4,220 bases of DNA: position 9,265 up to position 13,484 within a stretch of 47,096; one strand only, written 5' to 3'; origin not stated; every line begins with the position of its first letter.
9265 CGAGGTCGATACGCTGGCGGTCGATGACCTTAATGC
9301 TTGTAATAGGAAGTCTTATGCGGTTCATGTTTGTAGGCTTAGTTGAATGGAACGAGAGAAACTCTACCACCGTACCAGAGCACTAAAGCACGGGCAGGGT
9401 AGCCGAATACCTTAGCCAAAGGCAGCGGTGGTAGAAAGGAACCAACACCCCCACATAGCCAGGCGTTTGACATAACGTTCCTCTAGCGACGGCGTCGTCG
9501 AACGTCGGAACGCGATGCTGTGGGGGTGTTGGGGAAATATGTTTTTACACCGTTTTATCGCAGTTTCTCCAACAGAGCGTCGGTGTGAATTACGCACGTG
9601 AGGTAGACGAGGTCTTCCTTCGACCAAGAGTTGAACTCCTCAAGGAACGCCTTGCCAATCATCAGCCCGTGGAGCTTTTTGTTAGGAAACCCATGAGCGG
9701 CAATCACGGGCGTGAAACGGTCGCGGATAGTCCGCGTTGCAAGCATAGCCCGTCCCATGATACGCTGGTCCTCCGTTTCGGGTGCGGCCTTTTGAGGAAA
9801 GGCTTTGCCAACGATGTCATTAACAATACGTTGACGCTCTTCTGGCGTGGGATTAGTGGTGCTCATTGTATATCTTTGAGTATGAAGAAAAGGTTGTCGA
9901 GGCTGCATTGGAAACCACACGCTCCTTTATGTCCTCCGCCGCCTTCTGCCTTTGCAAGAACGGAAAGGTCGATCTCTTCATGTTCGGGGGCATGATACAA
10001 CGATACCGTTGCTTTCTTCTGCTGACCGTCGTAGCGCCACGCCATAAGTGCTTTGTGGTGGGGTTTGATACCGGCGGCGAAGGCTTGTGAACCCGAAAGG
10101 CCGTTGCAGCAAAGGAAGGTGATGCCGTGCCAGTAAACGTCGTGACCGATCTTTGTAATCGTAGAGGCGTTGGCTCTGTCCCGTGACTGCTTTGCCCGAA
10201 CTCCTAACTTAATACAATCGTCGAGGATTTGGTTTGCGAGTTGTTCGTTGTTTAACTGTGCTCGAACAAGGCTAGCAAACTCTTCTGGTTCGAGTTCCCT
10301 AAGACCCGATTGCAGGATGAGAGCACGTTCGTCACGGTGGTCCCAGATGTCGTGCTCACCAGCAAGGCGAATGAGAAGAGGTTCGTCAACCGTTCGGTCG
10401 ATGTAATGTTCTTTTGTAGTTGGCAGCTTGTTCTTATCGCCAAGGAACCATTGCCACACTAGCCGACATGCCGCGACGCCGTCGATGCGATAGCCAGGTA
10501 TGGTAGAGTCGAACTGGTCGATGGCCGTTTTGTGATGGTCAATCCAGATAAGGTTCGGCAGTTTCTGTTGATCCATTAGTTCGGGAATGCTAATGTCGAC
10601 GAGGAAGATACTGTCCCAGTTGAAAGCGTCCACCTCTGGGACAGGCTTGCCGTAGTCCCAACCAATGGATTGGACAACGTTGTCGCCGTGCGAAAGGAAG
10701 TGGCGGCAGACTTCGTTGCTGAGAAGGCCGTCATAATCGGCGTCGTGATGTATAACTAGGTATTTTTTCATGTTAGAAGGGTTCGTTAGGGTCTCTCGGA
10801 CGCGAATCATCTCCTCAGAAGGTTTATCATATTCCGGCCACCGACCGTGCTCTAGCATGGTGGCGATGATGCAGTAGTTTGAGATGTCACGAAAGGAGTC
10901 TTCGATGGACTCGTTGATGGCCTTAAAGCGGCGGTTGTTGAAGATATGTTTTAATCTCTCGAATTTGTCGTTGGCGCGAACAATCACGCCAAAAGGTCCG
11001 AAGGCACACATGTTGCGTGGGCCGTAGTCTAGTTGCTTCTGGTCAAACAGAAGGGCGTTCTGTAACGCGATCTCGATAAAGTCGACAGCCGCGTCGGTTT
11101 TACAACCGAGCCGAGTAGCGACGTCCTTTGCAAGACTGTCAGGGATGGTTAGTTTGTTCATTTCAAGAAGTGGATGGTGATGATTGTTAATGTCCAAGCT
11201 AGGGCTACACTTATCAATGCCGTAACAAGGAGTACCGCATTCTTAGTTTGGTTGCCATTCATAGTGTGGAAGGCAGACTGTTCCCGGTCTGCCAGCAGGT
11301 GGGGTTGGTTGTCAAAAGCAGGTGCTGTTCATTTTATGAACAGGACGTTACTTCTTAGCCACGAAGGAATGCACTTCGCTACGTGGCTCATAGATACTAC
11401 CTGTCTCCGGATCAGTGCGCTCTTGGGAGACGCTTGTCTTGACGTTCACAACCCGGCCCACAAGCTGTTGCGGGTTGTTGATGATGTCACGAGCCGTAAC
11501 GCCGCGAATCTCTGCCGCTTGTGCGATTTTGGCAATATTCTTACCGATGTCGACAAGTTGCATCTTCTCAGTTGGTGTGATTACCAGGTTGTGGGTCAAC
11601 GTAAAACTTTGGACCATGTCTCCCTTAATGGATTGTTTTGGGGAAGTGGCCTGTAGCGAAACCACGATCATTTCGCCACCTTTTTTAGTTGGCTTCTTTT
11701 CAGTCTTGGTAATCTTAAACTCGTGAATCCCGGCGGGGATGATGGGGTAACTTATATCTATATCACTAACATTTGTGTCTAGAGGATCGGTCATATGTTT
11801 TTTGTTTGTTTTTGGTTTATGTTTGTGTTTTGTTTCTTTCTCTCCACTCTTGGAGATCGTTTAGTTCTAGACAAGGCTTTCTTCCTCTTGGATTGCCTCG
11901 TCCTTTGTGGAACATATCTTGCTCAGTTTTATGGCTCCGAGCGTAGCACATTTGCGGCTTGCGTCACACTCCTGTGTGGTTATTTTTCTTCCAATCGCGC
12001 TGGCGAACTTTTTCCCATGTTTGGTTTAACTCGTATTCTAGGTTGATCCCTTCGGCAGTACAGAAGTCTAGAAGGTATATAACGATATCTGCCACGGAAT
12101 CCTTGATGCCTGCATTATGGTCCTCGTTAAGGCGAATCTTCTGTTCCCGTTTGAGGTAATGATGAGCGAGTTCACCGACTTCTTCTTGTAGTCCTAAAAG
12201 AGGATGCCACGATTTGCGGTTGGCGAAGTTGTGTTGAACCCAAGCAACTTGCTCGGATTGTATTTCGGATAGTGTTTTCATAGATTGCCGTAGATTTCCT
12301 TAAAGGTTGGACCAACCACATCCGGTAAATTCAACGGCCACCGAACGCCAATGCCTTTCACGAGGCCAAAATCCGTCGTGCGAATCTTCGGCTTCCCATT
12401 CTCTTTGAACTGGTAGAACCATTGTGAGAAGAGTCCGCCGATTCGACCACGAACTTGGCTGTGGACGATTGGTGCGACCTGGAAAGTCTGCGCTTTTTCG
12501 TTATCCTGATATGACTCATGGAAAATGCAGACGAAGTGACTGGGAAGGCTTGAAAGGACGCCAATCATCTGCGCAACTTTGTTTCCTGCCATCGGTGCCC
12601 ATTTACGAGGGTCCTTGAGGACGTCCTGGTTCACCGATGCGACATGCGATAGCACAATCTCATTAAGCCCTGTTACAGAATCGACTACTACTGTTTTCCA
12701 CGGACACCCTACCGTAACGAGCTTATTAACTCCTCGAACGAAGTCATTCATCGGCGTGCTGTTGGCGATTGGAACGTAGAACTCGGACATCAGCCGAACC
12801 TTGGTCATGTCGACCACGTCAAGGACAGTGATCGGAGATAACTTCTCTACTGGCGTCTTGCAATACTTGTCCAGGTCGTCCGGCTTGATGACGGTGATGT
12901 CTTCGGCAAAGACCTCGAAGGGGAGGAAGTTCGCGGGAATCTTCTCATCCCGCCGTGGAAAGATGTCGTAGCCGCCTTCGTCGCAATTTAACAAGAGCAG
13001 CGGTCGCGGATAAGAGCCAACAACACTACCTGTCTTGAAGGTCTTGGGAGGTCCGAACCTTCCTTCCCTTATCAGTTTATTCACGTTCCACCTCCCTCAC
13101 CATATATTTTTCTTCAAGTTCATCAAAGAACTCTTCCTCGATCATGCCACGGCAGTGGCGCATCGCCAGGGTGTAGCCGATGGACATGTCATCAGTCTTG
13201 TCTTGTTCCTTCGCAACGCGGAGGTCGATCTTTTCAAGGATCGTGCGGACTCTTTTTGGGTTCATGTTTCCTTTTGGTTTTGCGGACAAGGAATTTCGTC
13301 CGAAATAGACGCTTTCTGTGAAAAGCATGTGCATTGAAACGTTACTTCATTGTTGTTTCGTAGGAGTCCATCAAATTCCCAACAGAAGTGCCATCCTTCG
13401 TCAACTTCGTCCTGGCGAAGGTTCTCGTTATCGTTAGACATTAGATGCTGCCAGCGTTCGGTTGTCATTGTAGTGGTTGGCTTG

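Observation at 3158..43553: Nine copies of a 27-nt hairpin-forming element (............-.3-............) at gene boundaries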

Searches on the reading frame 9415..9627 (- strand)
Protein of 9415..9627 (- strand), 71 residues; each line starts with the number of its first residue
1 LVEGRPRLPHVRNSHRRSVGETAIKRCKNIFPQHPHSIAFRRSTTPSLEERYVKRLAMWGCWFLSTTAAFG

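Call 93: search_protein_families(library=pfam, proteins=[window:9415-9627:-], max_evalue=0.1)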
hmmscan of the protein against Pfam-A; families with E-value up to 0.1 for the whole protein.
window:9415-9627:- (71 aa): 0 families

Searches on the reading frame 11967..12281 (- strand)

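Call 43: search_protein_families(library=pfam, proteins=[window:11967-12281:-], max_evalue=0.05)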
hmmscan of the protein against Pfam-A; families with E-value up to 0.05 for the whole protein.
window:11967-12281:- (105 aa): 2 families
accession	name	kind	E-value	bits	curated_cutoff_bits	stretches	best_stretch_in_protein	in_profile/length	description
PF03819.22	MazG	-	0.0067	17.1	22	1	29-96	8-70/74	MazG nucleotide pyrophosphohydrolase domain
PF12643.12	MazG-like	-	0.024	15.3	27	1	51-94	27-68/85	MazG-like family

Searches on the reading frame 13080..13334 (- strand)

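Call 43: search_protein_families(library=pfam, proteins=[window:13080-13334:-], max_evalue=0.05)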
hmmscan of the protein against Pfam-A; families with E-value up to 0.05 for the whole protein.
window:13080-13334:- (85 aa): 1 family
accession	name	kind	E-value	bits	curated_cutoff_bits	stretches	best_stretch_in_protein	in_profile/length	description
PF10523.15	BEN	-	0.029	15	23.2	1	1-48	7-60/76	BEN domain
